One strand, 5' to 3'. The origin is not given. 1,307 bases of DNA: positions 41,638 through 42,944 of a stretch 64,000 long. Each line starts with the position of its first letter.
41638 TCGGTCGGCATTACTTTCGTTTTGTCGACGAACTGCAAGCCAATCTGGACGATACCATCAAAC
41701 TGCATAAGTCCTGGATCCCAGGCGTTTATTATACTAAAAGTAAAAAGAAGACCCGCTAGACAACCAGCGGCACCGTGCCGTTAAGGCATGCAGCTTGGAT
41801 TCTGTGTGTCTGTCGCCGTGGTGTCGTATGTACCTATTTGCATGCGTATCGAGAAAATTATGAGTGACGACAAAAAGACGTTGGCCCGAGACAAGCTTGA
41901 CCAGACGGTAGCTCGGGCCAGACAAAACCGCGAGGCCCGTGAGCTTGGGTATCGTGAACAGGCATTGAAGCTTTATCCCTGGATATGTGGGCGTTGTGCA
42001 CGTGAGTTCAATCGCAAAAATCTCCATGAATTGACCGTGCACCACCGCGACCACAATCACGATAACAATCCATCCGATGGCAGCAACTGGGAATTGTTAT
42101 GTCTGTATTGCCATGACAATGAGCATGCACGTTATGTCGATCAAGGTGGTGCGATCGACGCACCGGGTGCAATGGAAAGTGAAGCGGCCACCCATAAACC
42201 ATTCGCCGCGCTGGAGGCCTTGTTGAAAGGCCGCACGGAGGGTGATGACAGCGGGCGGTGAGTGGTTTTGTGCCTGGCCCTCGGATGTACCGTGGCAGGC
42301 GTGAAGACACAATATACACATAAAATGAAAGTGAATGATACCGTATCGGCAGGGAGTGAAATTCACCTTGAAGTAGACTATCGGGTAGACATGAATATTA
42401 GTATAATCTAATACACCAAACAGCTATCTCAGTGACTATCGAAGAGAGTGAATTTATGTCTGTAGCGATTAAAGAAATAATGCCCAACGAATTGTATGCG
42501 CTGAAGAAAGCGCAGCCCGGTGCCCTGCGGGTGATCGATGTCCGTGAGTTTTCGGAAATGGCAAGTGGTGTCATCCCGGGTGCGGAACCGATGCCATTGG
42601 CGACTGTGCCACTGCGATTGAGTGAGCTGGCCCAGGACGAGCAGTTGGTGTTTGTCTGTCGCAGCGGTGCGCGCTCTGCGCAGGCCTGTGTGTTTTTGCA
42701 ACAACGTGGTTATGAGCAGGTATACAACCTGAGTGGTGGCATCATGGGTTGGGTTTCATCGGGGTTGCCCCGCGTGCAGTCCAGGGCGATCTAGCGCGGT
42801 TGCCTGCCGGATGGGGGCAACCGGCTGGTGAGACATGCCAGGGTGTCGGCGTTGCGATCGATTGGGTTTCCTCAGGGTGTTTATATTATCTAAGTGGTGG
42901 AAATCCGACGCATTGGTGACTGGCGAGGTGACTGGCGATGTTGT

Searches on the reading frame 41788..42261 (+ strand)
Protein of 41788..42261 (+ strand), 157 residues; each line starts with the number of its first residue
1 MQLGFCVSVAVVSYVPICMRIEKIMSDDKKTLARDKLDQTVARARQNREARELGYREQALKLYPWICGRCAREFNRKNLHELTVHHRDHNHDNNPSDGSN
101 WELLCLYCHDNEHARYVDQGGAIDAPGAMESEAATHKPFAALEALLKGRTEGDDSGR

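Call 3: search_protein_families(library=pfam, proteins=[window:41788-42261:+], max_evalue=0.01)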
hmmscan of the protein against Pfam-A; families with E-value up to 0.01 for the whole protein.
window:41788-42261:+ (157 aa): 1 family
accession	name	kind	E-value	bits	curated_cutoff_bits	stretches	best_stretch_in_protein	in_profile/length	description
PF01844.29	HNH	-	7.4e-11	42.5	21.4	1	67-115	1-47/47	HNH endonuclease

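Call 4: search_protein_families(library=ncbifam, proteins=[window:41788-42261:+], max_evalue=0.01)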
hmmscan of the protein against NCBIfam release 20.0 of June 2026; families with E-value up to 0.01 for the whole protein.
window:41788-42261:+ (157 aa): 2 families
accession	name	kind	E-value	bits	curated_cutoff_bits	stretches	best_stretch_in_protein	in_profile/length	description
NF008448.1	PRK11295.1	equivalog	3e-52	175.6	87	1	42-147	2-112/113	YajD family HNH nuclease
NF040563.1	guided_IscB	equivalog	0.0053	15.9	175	1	46-119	174-242/314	RNA-guided endonuclease IscB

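Call 61: search_protein_families(library=padloc, proteins=[window:41860-42261:+], max_evalue=0.001)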
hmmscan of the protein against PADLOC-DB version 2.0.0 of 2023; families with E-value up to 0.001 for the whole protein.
window:41860-42261:+ (133 aa): 3 families
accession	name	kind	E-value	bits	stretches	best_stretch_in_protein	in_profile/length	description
PDLC00643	ZorE2|ZorE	-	9.9e-07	26.3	1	38-88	213-261/282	HNH endonuclease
PDLC00642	ZorE2|ZorE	-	1.3e-06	26.1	1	40-89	213-259/283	HNH endonuclease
PDLC00644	ZorE2|ZorE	-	0.00088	17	0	41-90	192-240/267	HNH endonuclease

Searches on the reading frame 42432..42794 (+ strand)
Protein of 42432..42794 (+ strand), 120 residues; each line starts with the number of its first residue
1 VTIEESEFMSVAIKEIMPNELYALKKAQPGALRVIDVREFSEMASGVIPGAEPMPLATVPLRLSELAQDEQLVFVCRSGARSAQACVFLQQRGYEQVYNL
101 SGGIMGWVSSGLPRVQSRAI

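Call 3: search_protein_families(library=pfam, proteins=[window:42432-42794:+], max_evalue=0.01)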
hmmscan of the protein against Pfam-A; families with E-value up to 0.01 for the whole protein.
window:42432-42794:+ (120 aa): 1 family
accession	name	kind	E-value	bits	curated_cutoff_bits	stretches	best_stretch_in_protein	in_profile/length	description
PF00581.25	Rhodanese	-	5.2e-17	62.6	22.2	1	19-109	3-101/102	Rhodanese-like domain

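Call 4: search_protein_families(library=ncbifam, proteins=[window:42432-42794:+], max_evalue=0.01)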
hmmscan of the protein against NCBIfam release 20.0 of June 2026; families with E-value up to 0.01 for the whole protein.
window:42432-42794:+ (120 aa): 17 families
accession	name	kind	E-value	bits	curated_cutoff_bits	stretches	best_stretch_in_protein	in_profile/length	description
NF006444.0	PRK08762.1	equivalog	3.9e-18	65.3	449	1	10-117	11-117/387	molybdopterin-synthase adenylyltransferase MoeB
NF005902.0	PRK07878.1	equivalog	8.9e-14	51.2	647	1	13-109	286-383/392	adenylyltransferase/sulfurtransferase MoeZ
NF005646.0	PRK07411.1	equivalog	2.7e-11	43.2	633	1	10-110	278-382/390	molybdopterin-synthase adenylyltransferase MoeB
NF045521.1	rhoda_near_glyco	subfamily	6.4e-11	42.2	145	1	10-115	14-116/144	rhodanese homology domain-containing protein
NF001195.0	PRK00162.1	equivalog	5.6e-10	39.5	102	1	16-117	7-106/108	thiosulfate sulfurtransferase GlpE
NF041203.1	rhodanese_LYCAU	equivalog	4.4e-08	32.9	115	1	29-113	34-122/126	rhodanese-related (seleno)protein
NF001133.1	PRK00142.1-1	equivalog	2.5e-07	30.5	170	1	13-108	105-204/229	oxygen-dependent tRNA uridine(34) hydroxylase TrhO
NF003703.0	PRK05320.1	equivalog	6.4e-06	26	331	1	68-107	174-213/280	sulfurtransferase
NF007627.0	PRK10287.1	equivalog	1.7e-05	25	102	1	33-102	22-93/104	thiosulfate sulfurtransferase PspE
NF008750.0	PRK11784.1-2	equivalog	7.6e-05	22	241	0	64-103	81-121/346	tRNA 2-selenouridine(34) synthase MnmH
NF045694.1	seleno_TsoB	exception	0.00015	20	805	1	16-117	46-159/572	rhodanese/DsbD fusion-like selenoprotein TsoB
NF033833.0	rhodan_ChrE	equivalog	0.00021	21.3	120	1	16-116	5-106/108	rhodanese family chromate resistance protein ChrE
NF002397.0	PRK01415.1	equivalog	0.00022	21.1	280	1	64-108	166-210/247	hypothetical protein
TIGR03167.1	tRNA_sel_U_synt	equivalog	0.0019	17.7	219.75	0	68-104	74-109/311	tRNA 2-selenouridine(34) synthase MnmH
TIGR02981.1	phageshock_pspE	exception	0.0055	17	126.3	1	33-104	20-92/101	thiosulfate sulfurtransferase PspE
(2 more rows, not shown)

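Call 61: search_protein_families(library=padloc, proteins=[window:42432-42794:+], max_evalue=0.001)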
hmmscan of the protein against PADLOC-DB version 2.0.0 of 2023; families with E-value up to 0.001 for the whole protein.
window:42432-42794:+ (120 aa): 0 families
